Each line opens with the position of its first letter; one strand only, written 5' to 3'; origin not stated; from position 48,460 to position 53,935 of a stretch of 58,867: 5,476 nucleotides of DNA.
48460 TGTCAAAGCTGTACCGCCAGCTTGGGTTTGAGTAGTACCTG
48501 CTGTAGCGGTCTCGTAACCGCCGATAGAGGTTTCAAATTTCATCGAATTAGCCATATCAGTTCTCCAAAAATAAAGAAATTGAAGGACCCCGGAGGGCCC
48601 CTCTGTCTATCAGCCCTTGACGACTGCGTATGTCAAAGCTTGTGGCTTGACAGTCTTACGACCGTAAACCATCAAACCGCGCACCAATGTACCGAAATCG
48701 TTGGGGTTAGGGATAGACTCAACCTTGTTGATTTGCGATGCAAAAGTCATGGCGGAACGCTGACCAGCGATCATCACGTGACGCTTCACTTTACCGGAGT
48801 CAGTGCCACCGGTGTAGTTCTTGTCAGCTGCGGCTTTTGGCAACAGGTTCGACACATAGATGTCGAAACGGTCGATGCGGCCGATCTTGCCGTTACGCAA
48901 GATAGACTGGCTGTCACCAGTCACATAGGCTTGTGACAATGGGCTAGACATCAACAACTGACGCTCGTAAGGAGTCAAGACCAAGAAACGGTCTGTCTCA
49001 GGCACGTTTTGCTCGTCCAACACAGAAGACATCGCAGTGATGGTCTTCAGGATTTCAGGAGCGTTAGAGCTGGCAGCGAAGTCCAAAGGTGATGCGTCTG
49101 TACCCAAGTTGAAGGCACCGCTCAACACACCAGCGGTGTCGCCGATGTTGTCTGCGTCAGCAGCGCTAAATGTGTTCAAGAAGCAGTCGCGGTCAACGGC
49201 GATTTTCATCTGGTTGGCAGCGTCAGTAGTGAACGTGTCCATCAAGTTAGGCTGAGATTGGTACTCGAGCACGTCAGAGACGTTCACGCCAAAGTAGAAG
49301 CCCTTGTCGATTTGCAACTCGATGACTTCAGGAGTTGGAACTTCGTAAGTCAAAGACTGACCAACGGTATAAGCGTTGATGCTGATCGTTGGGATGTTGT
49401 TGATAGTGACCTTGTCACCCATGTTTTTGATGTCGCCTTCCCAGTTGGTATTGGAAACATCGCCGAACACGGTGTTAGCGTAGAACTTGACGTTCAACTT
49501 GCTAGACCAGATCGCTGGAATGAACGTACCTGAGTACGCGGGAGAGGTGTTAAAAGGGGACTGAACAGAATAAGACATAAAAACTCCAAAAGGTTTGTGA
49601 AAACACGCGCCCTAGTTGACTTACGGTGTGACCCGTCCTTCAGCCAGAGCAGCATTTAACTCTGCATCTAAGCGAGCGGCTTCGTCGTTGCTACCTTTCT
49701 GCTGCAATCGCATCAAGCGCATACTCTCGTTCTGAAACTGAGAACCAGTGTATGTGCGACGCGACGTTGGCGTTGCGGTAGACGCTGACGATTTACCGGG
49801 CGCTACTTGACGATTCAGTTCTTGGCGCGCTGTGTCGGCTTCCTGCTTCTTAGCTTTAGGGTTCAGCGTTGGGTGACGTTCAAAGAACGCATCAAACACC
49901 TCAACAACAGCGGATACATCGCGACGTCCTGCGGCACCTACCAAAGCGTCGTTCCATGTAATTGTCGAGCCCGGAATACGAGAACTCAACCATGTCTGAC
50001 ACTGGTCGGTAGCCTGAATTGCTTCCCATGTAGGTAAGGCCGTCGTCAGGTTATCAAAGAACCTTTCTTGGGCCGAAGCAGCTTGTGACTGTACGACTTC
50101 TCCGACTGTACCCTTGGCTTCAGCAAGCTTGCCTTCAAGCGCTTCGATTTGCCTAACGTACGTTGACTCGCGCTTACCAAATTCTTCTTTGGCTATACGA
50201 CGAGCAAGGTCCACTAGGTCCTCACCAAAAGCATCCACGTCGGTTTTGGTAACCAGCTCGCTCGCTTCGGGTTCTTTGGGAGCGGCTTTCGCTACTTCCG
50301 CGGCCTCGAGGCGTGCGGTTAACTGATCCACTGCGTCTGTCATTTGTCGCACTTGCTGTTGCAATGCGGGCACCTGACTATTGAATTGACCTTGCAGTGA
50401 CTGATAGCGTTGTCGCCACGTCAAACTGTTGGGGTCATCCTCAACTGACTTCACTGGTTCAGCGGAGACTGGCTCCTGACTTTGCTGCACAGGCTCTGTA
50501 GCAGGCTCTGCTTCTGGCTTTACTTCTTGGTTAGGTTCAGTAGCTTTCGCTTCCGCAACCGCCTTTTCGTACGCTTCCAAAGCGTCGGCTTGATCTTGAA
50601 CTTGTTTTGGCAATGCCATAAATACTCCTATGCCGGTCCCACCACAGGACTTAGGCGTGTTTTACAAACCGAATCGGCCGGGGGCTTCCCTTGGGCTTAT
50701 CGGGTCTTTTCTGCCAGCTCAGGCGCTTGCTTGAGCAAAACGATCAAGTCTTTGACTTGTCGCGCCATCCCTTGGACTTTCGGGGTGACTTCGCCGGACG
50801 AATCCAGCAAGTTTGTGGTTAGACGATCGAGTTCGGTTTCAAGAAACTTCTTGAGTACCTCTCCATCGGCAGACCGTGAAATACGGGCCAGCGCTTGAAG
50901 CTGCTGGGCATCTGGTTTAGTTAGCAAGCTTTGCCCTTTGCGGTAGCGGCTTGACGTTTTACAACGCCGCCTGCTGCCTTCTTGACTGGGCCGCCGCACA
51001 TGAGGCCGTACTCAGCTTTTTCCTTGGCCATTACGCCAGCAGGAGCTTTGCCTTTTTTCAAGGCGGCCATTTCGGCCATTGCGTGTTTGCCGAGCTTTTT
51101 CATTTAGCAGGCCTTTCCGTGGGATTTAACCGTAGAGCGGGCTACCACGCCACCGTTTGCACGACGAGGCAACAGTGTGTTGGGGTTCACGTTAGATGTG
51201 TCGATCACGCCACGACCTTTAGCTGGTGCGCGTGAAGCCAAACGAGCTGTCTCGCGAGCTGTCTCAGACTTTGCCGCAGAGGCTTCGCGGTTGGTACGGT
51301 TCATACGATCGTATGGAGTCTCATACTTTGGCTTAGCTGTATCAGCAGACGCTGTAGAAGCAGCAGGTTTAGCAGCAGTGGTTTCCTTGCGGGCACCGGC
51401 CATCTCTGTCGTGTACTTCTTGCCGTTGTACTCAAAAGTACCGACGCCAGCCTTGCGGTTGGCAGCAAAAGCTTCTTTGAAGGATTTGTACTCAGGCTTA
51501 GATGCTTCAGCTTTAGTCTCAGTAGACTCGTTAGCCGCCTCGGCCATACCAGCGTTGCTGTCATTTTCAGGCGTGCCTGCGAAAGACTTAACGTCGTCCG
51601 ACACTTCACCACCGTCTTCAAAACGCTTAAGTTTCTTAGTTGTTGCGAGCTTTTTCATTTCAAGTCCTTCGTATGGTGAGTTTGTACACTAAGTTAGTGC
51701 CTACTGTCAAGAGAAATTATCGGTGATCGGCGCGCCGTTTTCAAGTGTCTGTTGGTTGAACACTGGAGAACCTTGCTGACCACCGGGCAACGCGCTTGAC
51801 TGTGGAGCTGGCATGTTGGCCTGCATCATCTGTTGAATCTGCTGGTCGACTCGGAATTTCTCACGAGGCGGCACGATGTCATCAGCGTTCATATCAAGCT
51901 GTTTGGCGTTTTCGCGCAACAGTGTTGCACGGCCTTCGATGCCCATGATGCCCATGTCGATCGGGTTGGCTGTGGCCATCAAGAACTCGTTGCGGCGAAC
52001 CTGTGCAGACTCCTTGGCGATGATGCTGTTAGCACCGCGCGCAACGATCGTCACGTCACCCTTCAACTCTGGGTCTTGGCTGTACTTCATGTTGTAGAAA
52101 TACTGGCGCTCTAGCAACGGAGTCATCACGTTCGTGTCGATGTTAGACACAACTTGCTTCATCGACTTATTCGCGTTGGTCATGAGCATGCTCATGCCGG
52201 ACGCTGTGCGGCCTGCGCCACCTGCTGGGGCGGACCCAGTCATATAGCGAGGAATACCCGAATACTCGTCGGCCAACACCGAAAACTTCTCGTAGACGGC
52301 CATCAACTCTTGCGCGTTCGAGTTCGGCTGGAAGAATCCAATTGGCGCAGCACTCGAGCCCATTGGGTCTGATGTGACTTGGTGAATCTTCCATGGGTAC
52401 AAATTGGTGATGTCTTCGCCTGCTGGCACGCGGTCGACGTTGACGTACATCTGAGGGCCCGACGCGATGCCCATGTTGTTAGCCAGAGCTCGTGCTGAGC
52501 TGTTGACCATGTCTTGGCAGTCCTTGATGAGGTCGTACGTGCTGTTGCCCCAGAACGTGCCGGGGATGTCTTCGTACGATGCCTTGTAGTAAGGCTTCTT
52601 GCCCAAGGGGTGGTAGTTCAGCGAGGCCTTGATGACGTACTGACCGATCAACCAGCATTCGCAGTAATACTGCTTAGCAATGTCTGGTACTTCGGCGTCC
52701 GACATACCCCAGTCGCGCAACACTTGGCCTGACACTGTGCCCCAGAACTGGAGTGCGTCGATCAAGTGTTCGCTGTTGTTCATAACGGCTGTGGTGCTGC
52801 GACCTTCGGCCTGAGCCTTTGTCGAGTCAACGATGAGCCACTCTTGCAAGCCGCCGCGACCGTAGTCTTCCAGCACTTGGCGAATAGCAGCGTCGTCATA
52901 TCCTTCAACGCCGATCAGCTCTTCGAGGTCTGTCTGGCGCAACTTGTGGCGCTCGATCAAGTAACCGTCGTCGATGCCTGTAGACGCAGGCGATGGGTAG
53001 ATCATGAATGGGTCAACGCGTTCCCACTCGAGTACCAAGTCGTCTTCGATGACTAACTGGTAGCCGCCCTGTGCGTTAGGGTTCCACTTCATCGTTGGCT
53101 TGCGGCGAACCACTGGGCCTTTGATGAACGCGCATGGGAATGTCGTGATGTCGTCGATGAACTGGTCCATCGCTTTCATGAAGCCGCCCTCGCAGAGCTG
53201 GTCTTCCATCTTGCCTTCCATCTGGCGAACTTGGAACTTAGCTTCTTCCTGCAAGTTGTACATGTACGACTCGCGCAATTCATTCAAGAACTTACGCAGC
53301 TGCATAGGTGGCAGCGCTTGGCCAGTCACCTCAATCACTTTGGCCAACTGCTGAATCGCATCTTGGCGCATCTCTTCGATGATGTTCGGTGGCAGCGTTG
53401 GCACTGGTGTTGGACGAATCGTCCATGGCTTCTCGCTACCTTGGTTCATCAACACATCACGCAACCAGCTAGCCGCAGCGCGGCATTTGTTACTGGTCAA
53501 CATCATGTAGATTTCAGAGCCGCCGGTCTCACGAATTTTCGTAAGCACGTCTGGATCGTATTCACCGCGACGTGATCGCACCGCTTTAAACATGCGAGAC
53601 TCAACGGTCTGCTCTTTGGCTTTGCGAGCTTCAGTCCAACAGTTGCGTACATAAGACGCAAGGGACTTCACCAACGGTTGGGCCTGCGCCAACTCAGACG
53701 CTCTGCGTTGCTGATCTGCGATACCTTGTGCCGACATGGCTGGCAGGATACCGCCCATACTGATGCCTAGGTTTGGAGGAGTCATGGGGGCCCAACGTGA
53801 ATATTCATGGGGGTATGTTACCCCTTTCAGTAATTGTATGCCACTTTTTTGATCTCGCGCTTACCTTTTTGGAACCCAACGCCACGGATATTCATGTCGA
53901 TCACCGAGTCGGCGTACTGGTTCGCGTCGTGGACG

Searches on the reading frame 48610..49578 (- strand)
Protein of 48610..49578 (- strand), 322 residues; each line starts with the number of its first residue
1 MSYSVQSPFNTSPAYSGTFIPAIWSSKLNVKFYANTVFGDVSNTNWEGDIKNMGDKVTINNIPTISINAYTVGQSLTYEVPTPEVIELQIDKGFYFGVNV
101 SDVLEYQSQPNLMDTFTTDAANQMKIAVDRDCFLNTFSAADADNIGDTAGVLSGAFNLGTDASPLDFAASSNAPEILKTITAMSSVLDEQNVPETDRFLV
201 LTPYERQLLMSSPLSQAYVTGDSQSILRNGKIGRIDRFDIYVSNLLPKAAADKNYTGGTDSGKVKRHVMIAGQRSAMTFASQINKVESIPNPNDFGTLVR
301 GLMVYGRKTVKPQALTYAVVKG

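Call 72: search_protein_families(library=phrogs, proteins=[window:48610-49578:-], max_evalue=0.001)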
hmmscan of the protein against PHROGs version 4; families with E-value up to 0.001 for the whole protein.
window:48610-49578:- (322 aa): 3 families
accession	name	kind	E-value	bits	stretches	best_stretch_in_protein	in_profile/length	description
phrog_267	-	head and packaging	2.2e-53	182.9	1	7-319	25-324/410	major head protein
phrog_283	-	head and packaging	5.1e-12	46.8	1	175-272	145-245/385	major head protein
phrog_422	-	head and packaging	7.2e-06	26.7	0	172-299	139-270/297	major head protein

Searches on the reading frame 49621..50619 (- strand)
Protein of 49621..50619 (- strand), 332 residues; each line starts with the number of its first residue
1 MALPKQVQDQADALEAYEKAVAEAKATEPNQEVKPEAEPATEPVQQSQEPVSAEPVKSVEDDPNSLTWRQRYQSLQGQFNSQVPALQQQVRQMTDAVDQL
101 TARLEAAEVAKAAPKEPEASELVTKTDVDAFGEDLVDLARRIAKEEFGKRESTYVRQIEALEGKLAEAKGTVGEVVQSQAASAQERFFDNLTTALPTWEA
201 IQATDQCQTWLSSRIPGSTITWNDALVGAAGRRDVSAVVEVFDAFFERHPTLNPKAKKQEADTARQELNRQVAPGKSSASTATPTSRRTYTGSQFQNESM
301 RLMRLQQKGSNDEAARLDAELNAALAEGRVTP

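Call 72: search_protein_families(library=phrogs, proteins=[window:49621-50619:-], max_evalue=0.001)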
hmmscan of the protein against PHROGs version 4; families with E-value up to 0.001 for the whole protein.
window:49621-50619:- (332 aa): 1 family
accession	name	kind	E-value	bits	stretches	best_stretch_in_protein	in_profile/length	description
phrog_13678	-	unknown function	4.1e-23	83.5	1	2-331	5-299/300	-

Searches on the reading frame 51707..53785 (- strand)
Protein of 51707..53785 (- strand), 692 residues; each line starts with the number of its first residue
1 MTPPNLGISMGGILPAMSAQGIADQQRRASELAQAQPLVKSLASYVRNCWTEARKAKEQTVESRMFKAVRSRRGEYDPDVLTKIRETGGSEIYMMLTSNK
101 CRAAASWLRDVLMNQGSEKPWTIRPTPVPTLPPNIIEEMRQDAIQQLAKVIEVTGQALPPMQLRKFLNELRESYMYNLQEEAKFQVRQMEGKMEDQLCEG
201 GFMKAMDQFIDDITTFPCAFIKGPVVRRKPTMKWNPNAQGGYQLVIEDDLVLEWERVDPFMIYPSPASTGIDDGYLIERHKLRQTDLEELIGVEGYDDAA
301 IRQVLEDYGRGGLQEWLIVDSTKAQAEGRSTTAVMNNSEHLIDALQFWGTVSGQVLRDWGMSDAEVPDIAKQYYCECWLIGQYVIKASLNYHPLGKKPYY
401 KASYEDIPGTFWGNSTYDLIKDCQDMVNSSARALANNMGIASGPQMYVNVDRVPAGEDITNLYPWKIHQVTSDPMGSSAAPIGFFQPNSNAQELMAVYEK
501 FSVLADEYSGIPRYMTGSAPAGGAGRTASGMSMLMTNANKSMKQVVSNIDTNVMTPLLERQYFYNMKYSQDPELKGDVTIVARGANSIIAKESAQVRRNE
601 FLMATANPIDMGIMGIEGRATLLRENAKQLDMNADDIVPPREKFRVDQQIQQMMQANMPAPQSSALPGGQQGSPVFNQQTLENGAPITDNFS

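Call 20: search_dna_similar(query=window:51707-53785:-, collection=phages, mode=protein, max_rows=15)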
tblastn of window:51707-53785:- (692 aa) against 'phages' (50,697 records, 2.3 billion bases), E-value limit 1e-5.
Records with a match: 37; places in all: 37; records where one place covers at least 80% of the query: 30.
Best place of each record, by identity: <60% 37.
By first word of the organism name: Roseobacter 11; Rhizobium 7; Pelagibacter 4; Puniceispirillum 2; Caudoviricetes 2; Pseudoalteromonas 2; Aeromonas 2; Vibrio 2; Sinorhizobium 1; Pseudomonas 1; and 3 more.
By host as written in the record: Rhodobacteraceae bacterium FZCC0023 4; Rhodobacteraceae bacterium FZCC0040 4; Candidatus Pelagibacter sp. HTCC7211 3; Rhizobium phaseoli N831 2; Candidatus Puniceispirillum marinum IMCC1322 2; - 2; Vibrio anguillarum PF4 2; Rhizobium etli T3_14 1; and 17 more.
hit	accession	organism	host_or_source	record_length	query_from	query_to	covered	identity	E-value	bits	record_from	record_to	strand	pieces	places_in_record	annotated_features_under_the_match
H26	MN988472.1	Rhizobium phage RHph_TM3_14A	Rhizobium etli T3_14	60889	17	644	91%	38.4%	3e-123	410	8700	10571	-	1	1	portal protein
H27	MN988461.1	Rhizobium phage RHph_TM27A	Rhizobium phaseoli N831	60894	17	644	91%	38.4%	3e-123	410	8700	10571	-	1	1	portal protein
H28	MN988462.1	Rhizobium phage RHph_TM27B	Rhizobium phaseoli N831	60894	17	644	91%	38.4%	3e-123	410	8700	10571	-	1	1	portal protein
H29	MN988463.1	Rhizobium phage RHph_TM29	Rhizobium phaseoli N931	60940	17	644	91%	38.4%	3e-123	410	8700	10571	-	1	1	portal protein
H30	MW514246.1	Roseobacter phage CRP-9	Rhodobacteraceae bacterium FZCC0023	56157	25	638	89%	27.9%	3e-53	205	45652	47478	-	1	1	putative portal protein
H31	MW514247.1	Roseobacter phage CRP-13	Rhodobacteraceae bacterium FZCC0023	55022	29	638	88%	27.0%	7e-54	206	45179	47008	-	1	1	putative portal protein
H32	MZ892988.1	Roseobacter phage CRP-212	Rhodobacteraceae bacterium FZCC0040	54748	42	642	87%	27.2%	1e-47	187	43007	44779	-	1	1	putative portal protein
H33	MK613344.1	Roseobacter phage CRP-2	Rhodobacteraceae bacterium FZCC0023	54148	39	638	87%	27.1%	6e-51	197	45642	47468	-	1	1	putative portal protein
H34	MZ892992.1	Roseobacter phage CRP-738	Rhodobacteraceae bacterium FZCC0089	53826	41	642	87%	26.9%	1e-44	179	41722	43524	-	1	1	putative portal protein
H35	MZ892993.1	Pelagibacter phage HTVC033P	Candidatus Pelagibacter sp. HTCC1062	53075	41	643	87%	26.7%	7e-47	185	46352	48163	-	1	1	putative portal protein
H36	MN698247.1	Pelagibacter phage HTVC115P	Candidatus Pelagibacter sp. HTCC7211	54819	42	638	86%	27.0%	2e-49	193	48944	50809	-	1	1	portal protein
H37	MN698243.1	Pelagibacter phage HTVC104P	Candidatus Pelagibacter sp. HTCC7211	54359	36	646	88%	26.1%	3e-42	171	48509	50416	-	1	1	putative portal protein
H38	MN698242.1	Pelagibacter phage HTVC103P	Candidatus Pelagibacter sp. HTCC7211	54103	36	646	88%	26.1%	1e-41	169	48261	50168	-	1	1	putative portal protein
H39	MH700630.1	Sinorhizobium phage phiM6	Sinorhizobium meliloti 1021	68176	29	638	88%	26.1%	2e-46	184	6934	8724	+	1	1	portal protein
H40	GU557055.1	Puniceispirillum phage HMO-2011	Candidatus Puniceispirillum marinum ...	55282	39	638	87%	26.5%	2e-49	193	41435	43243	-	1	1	putative portal protein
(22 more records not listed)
